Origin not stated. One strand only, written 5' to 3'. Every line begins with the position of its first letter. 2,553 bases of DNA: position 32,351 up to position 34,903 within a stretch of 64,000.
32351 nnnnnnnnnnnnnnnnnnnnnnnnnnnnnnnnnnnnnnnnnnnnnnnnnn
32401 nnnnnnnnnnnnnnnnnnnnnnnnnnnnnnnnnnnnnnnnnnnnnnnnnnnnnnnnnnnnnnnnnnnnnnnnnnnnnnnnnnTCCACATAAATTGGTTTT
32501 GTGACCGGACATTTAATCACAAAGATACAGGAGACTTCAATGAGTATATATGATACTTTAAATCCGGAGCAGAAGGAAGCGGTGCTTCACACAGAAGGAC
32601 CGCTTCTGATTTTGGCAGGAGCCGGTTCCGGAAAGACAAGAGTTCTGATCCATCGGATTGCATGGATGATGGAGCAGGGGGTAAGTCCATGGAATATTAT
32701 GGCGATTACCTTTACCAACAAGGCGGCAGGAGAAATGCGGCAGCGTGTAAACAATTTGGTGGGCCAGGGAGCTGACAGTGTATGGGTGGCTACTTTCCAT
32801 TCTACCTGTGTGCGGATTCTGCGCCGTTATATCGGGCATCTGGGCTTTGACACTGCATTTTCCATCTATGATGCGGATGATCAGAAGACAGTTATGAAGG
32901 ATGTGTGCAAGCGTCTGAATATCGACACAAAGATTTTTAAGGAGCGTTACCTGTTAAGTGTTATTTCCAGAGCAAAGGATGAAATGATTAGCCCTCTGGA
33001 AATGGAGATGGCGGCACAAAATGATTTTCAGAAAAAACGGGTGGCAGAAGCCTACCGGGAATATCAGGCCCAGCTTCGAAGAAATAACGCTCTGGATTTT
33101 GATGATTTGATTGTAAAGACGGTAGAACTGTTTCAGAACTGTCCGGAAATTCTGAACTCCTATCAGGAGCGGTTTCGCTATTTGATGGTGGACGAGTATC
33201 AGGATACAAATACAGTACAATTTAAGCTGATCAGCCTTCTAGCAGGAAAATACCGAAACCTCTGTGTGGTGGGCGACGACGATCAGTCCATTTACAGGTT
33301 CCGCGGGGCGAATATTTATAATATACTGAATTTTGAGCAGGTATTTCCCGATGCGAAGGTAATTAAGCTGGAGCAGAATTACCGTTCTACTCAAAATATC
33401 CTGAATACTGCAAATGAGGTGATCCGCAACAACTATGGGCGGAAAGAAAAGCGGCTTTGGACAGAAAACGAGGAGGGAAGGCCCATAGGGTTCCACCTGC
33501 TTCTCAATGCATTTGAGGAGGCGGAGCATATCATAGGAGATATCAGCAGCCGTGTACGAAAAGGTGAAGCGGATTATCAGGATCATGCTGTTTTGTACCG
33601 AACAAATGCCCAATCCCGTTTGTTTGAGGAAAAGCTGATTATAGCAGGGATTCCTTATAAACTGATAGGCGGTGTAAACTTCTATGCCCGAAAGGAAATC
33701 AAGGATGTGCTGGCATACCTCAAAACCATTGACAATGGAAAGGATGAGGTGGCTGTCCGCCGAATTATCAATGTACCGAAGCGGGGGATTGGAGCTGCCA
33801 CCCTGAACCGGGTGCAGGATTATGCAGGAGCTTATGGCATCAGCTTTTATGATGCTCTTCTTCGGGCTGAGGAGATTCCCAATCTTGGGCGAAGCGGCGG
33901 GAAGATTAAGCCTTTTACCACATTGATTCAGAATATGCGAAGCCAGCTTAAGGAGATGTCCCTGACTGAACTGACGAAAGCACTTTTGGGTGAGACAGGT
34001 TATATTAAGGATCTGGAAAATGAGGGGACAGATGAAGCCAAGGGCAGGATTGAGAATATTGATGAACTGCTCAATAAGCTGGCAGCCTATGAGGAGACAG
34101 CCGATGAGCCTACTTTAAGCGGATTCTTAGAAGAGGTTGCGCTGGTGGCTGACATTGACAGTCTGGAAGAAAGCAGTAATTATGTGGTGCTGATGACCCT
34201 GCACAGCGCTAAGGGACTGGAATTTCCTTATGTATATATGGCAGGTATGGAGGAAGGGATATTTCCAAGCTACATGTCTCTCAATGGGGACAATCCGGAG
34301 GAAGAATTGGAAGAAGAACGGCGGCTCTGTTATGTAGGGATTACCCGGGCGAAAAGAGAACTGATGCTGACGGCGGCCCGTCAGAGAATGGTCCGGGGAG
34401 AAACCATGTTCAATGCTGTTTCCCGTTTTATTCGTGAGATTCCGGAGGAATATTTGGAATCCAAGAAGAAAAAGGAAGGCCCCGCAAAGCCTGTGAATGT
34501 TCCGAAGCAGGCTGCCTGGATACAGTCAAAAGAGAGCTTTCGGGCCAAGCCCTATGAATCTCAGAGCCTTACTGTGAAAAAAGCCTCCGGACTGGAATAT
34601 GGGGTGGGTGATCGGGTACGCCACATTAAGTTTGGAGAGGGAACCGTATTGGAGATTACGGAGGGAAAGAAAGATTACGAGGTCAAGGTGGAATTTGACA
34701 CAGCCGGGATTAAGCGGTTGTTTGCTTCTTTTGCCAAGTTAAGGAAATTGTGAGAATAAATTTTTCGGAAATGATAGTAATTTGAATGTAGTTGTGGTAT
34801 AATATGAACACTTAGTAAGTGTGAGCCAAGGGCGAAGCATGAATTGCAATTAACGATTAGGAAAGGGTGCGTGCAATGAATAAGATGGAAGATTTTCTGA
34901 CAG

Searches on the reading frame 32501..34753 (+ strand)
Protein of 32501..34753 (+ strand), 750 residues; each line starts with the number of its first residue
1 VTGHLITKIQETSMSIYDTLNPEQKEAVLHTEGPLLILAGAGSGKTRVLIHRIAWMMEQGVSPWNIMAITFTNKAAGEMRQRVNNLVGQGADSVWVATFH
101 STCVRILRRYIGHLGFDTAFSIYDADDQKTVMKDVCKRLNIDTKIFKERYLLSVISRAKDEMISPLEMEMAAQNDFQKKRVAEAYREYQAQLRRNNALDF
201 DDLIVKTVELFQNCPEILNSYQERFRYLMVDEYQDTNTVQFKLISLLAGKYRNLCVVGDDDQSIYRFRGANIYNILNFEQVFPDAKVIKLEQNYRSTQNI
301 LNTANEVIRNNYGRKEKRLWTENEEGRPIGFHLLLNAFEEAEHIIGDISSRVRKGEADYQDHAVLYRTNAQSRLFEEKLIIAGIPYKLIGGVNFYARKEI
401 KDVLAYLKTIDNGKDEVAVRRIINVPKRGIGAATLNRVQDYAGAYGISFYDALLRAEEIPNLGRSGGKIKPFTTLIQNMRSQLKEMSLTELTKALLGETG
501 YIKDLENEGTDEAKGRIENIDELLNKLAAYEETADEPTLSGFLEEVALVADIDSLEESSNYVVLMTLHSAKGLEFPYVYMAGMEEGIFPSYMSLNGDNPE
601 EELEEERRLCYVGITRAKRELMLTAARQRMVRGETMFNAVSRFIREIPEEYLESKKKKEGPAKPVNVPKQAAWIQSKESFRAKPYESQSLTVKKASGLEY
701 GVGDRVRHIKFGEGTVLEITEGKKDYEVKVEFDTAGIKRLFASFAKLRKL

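Call 86: list_cluster_members(proteins=[window:32501-34753:+, window:35717-37381:+, window:55859-57982:+, window:57998-59236:+, window:59243-60343:-, window:54588-55802:+])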
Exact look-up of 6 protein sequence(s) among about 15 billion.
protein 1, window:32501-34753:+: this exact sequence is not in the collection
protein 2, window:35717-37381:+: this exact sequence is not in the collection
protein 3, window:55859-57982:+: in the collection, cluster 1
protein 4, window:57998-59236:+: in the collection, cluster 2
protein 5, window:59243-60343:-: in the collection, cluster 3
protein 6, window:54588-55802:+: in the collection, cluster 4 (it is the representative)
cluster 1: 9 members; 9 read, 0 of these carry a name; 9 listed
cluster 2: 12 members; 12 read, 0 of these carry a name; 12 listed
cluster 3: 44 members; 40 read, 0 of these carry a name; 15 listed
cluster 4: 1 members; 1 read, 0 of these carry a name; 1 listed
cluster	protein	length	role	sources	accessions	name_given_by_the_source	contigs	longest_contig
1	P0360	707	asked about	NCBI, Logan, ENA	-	-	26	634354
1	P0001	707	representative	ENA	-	-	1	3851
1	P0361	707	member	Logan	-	-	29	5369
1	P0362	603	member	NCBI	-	-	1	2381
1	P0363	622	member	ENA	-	-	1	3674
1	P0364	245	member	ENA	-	-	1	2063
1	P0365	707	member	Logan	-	-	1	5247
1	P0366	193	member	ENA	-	-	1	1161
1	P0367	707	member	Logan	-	-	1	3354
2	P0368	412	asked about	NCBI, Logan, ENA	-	-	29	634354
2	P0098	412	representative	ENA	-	-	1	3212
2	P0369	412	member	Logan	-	-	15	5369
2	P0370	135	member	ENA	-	-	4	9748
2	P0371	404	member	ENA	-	-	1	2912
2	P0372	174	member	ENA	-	-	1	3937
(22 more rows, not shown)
